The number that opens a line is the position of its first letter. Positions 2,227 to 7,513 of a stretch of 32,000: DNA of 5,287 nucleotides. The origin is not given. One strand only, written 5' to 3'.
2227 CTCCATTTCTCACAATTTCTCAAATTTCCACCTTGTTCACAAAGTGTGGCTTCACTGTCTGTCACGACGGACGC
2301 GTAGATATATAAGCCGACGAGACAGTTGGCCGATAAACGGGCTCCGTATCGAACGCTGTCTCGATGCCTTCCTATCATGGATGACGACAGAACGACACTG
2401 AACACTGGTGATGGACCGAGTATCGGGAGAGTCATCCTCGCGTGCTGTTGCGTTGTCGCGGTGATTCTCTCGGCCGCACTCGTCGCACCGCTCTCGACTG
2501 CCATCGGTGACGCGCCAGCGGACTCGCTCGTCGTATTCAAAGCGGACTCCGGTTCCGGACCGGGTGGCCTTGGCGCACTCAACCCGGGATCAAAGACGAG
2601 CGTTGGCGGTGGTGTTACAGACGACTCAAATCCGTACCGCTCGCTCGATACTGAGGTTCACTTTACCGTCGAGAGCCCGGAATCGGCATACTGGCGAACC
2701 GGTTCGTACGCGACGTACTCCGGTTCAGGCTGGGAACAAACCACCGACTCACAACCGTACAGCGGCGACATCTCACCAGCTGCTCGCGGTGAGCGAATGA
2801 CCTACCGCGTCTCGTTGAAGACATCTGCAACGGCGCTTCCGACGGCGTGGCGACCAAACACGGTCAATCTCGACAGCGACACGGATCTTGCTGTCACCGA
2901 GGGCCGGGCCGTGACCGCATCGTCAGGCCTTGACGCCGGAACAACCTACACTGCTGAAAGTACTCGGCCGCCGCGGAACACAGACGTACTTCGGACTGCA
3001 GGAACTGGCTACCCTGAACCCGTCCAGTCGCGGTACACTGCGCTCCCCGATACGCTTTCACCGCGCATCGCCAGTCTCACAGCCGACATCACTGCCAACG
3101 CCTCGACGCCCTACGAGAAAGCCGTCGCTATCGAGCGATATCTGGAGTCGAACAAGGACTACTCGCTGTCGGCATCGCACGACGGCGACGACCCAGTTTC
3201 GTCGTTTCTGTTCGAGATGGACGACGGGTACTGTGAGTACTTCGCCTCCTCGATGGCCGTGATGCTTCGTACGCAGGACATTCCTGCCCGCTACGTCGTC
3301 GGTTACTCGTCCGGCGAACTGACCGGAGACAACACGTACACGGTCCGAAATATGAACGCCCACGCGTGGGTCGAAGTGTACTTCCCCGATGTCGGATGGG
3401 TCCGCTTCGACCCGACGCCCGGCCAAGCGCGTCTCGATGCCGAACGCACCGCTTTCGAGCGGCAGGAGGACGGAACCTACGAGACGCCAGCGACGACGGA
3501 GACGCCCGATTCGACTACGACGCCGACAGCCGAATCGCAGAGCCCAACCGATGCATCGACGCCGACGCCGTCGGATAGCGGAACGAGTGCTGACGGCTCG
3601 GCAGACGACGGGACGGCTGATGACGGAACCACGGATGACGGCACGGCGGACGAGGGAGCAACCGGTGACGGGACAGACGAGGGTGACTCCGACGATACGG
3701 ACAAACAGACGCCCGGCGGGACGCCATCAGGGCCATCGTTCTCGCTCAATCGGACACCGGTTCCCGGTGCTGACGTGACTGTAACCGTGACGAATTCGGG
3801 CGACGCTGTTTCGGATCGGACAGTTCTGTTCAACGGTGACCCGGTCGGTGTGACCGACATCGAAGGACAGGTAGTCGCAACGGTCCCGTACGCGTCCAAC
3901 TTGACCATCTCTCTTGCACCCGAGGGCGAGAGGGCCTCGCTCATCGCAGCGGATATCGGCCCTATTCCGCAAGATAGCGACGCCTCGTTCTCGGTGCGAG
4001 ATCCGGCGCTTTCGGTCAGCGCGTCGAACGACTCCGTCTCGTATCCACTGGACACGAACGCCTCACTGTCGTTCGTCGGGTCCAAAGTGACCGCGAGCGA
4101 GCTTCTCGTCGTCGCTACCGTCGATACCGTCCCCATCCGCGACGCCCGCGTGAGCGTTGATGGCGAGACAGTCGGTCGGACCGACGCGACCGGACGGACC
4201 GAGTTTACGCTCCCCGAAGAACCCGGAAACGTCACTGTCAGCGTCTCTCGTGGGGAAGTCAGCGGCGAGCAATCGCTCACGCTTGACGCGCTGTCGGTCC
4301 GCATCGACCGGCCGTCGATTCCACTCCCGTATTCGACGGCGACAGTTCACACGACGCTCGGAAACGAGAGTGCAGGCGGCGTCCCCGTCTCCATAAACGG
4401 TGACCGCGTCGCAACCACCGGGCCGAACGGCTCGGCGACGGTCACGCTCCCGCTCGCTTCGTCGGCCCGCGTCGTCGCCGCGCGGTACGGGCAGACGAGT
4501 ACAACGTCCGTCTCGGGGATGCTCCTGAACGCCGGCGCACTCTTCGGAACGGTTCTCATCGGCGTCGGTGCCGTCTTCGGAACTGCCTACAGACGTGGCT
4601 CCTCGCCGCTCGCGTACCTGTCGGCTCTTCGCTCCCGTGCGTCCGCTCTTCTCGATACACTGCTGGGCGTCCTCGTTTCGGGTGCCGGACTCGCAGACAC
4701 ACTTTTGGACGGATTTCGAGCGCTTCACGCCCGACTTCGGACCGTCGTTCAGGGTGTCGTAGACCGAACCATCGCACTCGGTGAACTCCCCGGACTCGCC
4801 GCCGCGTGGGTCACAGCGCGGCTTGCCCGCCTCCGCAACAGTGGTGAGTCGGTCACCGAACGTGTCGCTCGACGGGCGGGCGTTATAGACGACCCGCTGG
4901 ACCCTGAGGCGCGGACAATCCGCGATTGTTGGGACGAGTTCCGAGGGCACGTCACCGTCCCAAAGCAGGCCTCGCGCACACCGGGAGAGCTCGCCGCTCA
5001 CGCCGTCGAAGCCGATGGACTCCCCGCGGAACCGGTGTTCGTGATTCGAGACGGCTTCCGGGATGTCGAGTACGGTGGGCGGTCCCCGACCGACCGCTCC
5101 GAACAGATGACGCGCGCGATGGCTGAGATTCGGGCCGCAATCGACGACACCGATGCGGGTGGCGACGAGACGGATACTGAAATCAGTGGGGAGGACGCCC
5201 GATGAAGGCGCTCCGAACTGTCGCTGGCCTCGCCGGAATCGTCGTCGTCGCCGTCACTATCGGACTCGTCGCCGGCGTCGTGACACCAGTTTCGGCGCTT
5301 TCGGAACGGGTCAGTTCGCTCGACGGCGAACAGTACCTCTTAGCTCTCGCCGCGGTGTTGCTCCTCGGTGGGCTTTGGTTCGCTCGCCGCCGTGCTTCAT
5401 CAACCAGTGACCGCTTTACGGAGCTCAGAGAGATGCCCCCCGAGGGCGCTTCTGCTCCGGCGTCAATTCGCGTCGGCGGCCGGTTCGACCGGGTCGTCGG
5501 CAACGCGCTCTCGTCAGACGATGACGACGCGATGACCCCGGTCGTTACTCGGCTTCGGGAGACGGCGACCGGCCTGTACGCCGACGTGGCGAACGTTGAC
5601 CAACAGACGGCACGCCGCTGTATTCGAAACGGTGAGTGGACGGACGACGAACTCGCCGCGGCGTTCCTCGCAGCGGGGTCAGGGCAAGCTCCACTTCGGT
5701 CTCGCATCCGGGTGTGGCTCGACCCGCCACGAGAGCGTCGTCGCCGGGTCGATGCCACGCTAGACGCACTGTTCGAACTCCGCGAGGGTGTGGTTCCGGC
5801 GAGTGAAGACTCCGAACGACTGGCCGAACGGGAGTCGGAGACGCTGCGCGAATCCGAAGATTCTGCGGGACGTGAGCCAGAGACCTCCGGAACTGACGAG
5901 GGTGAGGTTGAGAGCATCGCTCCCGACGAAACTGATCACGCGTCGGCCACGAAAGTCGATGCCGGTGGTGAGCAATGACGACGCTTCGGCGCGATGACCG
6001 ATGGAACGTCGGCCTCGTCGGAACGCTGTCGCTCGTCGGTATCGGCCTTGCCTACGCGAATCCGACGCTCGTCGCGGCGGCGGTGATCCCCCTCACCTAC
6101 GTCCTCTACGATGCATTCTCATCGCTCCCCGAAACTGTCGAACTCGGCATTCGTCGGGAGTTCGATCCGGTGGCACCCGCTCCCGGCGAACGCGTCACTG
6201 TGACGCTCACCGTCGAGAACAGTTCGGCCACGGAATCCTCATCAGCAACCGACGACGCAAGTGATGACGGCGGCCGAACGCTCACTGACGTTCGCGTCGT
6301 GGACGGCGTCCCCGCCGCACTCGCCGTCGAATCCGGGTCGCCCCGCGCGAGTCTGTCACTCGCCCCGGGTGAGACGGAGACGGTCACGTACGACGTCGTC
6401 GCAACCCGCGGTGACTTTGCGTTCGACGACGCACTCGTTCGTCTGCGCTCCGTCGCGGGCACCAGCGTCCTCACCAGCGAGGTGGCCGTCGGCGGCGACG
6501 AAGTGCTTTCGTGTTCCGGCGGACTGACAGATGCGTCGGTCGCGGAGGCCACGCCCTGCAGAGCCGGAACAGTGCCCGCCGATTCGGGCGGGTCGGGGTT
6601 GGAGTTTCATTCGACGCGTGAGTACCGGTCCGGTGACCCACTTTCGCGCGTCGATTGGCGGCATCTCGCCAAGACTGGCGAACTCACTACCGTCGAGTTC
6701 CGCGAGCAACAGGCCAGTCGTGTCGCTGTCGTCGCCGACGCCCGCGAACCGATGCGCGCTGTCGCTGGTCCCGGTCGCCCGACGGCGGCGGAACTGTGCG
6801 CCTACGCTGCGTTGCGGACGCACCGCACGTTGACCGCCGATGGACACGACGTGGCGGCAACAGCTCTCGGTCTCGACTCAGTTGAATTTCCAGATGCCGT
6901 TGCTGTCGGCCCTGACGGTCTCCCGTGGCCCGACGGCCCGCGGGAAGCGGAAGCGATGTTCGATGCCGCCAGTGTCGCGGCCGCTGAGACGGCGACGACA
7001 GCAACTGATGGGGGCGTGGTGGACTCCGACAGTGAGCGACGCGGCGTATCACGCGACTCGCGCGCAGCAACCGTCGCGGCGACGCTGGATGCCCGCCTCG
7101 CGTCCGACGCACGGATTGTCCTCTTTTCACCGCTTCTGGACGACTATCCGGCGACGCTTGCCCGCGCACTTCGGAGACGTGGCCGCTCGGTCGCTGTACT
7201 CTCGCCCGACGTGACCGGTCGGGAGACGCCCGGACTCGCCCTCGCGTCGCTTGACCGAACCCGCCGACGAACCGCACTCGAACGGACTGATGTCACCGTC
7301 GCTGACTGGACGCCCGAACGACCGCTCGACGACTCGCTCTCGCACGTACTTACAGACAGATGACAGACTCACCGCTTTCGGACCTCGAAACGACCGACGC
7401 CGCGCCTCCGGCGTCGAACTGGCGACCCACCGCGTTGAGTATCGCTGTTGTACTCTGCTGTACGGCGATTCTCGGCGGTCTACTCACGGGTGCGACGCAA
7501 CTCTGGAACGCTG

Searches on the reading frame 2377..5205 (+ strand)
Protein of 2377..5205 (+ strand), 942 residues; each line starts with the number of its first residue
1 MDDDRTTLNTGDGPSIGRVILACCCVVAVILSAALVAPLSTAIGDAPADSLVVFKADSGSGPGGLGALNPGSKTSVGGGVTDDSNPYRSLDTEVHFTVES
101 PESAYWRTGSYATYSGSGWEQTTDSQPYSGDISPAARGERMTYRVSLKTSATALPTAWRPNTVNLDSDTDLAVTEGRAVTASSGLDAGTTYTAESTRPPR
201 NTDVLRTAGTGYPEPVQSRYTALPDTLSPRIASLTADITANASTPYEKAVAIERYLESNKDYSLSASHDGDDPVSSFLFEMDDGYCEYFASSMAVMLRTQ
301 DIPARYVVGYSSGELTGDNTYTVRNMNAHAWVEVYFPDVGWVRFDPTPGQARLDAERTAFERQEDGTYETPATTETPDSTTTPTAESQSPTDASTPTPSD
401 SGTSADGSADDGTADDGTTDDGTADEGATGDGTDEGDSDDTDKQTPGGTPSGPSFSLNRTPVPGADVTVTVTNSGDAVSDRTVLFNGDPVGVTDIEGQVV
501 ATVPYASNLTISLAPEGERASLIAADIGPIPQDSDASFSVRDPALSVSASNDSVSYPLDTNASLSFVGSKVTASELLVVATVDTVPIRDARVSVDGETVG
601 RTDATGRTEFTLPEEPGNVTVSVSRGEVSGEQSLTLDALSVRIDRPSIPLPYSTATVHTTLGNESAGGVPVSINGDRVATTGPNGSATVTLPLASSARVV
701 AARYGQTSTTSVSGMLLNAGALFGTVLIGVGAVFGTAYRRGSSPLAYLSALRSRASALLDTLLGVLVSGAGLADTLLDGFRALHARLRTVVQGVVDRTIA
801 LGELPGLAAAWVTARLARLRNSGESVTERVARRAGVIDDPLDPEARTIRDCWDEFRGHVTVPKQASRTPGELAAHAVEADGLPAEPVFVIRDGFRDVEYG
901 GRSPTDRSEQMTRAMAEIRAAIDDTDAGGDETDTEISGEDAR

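Call 45: search_protein_families(library=pfam, proteins=[window:2377-5205:+], max_evalue=0.001)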
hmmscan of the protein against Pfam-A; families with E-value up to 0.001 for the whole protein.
window:2377-5205:+ (942 aa): 2 families
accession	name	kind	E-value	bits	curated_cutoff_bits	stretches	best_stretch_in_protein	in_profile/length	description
PF01841.26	Transglut_core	-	2.2e-31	108.8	23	1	233-346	2-108/108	Transglutaminase-like superfamily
PF13559.11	DUF4129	-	7.1e-07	29.6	24.8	1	851-908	5-60/69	Domain of unknown function (DUF4129)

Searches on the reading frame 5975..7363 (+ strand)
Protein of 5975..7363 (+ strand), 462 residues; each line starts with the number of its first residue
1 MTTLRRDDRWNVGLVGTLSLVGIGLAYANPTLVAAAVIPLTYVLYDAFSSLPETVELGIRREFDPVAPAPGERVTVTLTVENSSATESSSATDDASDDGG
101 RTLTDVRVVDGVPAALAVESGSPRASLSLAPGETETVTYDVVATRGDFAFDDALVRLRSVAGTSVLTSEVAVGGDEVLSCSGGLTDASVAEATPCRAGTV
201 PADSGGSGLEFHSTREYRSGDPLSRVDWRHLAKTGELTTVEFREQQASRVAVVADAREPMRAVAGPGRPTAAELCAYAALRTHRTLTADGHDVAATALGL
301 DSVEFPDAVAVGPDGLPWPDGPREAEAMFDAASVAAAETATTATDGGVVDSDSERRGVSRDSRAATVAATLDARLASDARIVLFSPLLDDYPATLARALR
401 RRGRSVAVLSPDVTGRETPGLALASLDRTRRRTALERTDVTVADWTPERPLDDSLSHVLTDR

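Call 24: search_protein_families(library=pfam, proteins=[window:5975-7363:+], max_evalue=0.001)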
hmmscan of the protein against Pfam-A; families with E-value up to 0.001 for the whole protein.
window:5975-7363:+ (462 aa): 1 family
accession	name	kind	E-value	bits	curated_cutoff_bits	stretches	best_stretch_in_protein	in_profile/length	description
PF01882.25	DUF58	-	2.4e-06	27.3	23.4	1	214-284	2-74/216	Protein of unknown function DUF58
